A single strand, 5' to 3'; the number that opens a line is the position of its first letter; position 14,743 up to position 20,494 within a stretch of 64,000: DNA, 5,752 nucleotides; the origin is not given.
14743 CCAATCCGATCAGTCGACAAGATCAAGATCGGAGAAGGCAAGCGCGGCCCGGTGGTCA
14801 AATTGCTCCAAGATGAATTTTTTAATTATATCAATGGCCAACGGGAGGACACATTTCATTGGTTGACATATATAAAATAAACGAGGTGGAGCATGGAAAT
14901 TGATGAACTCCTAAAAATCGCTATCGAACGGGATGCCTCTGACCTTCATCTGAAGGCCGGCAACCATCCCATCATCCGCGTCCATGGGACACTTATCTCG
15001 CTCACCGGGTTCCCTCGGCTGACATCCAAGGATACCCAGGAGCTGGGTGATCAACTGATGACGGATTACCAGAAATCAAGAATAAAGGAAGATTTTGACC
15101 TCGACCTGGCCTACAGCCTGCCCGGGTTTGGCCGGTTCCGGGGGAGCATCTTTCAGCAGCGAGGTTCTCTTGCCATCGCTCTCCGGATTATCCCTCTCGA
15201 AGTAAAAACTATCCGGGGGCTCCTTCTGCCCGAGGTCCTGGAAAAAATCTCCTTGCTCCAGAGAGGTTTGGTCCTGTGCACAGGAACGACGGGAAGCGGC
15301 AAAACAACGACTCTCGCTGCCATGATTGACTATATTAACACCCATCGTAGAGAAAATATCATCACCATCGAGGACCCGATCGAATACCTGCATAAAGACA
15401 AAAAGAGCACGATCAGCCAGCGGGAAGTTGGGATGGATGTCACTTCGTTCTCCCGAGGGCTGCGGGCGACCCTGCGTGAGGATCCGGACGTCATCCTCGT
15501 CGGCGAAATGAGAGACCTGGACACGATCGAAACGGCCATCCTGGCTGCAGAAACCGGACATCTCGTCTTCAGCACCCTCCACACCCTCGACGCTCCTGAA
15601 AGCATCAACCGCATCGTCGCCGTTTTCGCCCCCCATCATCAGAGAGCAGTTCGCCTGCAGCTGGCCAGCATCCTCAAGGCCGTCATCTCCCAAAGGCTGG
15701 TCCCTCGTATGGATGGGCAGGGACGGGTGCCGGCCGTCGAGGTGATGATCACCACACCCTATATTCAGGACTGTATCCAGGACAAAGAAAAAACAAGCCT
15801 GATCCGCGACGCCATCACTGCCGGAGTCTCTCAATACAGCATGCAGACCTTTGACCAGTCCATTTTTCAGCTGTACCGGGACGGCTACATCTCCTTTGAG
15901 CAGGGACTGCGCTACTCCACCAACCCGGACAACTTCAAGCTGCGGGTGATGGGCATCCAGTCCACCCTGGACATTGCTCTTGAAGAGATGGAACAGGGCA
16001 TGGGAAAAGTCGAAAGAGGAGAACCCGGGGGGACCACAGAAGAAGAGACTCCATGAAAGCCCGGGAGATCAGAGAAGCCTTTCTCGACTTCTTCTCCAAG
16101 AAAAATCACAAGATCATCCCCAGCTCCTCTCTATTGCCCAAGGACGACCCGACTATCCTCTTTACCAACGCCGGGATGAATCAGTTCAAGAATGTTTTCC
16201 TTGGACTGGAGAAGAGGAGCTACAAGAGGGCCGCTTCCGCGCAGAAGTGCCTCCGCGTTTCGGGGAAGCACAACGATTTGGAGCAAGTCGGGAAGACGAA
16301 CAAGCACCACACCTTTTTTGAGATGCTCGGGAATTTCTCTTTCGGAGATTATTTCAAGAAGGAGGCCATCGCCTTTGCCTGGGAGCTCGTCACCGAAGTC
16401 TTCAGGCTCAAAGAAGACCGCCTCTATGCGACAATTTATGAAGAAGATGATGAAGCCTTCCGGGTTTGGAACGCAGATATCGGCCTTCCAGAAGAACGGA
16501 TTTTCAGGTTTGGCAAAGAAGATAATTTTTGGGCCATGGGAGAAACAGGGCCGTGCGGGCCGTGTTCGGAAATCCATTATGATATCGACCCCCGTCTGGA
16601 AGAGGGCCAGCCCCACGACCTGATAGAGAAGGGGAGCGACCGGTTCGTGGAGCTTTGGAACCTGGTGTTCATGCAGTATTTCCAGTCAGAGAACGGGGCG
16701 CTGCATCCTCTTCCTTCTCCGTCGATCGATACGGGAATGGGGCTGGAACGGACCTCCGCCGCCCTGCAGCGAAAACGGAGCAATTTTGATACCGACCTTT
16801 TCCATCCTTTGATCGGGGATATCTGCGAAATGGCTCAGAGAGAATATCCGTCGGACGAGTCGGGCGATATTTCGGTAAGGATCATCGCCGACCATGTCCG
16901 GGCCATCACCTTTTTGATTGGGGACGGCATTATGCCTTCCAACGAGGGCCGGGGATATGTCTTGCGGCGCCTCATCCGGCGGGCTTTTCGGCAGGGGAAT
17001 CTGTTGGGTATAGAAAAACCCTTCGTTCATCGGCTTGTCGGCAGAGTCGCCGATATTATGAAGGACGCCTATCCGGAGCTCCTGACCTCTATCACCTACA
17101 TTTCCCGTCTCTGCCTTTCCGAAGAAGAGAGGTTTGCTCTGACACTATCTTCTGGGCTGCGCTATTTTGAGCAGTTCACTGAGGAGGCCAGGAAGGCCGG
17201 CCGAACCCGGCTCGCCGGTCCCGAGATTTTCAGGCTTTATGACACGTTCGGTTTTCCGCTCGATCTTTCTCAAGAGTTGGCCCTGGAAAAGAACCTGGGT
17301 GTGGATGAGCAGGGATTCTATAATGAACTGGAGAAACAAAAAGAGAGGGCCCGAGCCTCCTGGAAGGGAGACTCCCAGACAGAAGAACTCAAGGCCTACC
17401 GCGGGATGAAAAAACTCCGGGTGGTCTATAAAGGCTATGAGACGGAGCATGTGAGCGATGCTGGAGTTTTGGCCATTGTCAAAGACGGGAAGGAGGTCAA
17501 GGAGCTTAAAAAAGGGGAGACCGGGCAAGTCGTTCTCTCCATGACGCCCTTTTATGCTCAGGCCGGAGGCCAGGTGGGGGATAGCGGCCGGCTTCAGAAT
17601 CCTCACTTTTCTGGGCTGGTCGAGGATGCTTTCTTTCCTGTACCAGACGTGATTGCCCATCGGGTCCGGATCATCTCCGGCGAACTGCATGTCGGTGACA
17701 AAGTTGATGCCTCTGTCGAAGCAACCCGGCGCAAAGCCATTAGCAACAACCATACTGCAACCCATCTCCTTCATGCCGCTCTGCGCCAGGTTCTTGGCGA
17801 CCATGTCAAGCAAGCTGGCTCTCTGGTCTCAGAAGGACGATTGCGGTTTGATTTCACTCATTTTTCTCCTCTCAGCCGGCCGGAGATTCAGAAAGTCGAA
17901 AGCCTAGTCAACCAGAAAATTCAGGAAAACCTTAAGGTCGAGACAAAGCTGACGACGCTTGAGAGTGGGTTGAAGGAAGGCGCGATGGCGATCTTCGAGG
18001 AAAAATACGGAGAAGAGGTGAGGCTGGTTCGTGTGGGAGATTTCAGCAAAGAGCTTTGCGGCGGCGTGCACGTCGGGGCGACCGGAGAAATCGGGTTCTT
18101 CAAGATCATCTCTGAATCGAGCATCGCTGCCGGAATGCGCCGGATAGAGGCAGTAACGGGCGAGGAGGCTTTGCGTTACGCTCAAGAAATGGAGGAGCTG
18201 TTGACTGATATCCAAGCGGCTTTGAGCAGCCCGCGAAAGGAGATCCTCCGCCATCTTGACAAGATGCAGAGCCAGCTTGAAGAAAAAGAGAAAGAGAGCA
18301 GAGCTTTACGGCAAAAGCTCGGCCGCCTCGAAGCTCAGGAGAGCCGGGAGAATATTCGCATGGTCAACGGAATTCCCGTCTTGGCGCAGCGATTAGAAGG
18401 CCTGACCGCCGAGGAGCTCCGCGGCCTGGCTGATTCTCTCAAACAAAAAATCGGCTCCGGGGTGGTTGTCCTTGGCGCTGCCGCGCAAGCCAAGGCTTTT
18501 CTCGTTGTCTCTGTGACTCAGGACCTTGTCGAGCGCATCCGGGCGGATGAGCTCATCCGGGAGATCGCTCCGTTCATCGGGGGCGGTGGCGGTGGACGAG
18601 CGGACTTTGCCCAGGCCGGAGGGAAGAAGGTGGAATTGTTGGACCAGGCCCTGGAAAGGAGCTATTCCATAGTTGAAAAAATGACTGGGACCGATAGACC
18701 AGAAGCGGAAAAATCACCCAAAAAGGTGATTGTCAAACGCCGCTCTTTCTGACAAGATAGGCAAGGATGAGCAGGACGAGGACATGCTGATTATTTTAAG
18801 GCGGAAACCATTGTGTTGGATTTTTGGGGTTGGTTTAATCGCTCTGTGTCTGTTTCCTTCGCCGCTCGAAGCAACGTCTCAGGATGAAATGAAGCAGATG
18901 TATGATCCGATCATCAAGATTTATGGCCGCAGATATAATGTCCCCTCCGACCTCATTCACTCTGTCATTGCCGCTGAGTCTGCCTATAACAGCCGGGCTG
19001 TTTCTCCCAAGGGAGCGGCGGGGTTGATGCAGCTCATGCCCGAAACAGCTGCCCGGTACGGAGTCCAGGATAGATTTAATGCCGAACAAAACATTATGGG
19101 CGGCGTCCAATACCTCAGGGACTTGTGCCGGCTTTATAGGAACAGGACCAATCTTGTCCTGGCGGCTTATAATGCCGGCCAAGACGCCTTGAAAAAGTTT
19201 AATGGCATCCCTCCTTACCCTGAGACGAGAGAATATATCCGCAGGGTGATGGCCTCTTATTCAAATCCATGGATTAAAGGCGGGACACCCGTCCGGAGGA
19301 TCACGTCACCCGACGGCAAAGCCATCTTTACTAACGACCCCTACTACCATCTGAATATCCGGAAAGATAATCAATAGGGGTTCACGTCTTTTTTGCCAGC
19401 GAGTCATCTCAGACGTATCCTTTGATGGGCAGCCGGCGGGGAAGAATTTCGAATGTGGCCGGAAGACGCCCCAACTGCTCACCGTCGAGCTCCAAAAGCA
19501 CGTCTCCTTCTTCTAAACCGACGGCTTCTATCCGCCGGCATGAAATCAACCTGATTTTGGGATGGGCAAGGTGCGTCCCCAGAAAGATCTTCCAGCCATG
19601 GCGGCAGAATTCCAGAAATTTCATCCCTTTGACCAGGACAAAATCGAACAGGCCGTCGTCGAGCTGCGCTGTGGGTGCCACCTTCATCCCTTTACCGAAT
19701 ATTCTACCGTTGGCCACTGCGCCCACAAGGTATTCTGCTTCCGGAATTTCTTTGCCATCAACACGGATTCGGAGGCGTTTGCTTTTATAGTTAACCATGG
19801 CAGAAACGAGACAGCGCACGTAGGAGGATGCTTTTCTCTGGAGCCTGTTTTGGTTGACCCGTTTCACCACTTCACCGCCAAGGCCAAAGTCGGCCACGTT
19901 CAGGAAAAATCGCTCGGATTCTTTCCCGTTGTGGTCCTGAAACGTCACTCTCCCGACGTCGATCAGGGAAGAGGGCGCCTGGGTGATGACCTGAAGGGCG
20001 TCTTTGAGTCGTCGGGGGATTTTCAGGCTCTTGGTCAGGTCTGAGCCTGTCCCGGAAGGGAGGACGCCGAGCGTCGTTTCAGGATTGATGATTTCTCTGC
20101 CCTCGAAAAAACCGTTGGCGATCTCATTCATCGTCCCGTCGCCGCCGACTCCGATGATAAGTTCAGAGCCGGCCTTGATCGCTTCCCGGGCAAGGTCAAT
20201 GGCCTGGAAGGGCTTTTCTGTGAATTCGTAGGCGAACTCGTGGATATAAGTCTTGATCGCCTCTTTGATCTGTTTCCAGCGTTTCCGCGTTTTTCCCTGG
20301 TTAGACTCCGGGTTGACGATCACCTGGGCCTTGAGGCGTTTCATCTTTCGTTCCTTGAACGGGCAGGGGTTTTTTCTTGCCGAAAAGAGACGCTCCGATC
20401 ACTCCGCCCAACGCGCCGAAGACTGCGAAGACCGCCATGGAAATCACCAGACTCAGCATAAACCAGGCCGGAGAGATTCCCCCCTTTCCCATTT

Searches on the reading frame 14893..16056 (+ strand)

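Call 58: search_protein_families(library=pfam, proteins=[window:14893-16056:+], max_evalue=0.00001)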
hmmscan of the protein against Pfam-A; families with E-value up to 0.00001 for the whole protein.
window:14893-16056:+ (387 aa): 1 family
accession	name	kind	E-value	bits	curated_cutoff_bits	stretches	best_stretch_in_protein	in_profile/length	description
PF00437.27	T2SSE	-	1.8e-47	162.2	24.9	1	122-283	140-291/370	Type II/IV secretion system protein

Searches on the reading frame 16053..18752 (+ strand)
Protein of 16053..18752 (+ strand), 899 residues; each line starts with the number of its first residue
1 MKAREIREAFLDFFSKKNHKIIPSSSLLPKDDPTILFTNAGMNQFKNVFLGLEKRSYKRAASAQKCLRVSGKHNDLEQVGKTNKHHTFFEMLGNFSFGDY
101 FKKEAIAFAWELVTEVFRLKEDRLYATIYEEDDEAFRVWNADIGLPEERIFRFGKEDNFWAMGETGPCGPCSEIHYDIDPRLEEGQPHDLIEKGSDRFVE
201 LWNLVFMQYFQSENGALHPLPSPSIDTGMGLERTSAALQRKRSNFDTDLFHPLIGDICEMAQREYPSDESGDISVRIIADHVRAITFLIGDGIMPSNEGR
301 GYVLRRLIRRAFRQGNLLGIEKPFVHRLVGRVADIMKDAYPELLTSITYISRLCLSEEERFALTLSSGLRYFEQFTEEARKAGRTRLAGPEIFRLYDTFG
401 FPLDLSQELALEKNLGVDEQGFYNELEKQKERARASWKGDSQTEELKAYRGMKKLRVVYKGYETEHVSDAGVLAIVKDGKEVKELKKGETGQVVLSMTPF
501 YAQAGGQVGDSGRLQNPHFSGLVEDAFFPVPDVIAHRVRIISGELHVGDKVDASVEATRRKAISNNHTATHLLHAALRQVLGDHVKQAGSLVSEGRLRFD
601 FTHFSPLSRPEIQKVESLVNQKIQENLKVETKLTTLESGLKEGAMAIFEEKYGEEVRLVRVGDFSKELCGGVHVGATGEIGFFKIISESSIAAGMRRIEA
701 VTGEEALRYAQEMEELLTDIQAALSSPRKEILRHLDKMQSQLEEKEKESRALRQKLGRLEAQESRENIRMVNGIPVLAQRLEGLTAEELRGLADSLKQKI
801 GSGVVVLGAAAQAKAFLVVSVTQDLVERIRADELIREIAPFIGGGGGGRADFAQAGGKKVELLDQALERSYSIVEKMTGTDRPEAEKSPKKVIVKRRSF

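Call 57: search_protein_families(library=pfam, proteins=[window:16053-18752:+], max_evalue=0.00001)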
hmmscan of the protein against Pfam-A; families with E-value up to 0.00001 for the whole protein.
window:16053-18752:+ (899 aa): 3 families
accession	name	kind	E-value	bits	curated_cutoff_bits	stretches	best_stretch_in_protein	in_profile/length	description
PF01411.24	tRNA-synt_2c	-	4e-206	686.3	30.3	1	5-557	1-550/552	tRNA synthetases class II (A)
PF07973.19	tRNA_SAD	-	3.1e-18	65.9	24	1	656-699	1-44/44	Threonyl and Alanyl tRNA synthetase second additional domain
PF02272.25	DHHA1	-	4.1e-16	59.8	25.9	1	774-874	2-100/102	DHHA1 domain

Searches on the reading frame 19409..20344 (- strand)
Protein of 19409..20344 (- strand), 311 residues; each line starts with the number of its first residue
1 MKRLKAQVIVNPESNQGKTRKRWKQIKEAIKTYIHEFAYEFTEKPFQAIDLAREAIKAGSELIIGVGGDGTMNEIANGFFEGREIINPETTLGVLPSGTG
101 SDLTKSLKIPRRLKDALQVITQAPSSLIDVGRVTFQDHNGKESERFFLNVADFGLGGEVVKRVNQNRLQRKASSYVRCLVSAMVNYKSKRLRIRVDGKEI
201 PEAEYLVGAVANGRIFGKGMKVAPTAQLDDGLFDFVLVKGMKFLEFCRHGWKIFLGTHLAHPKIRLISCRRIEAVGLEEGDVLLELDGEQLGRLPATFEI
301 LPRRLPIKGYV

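Call 57: search_protein_families(library=pfam, proteins=[window:19409-20344:-], max_evalue=0.00001)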
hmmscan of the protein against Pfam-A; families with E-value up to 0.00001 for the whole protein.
window:19409-20344:- (311 aa): 2 families
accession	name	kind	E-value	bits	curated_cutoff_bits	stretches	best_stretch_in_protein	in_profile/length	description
PF19279.4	YegS_C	-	2.9e-32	112.1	27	1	152-306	4-155/158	YegS C-terminal NAD kinase beta sandwich-like domain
PF00781.29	DAGK_cat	-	4.7e-27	94.5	23.6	1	6-133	2-125/125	Diacylglycerol kinase catalytic domain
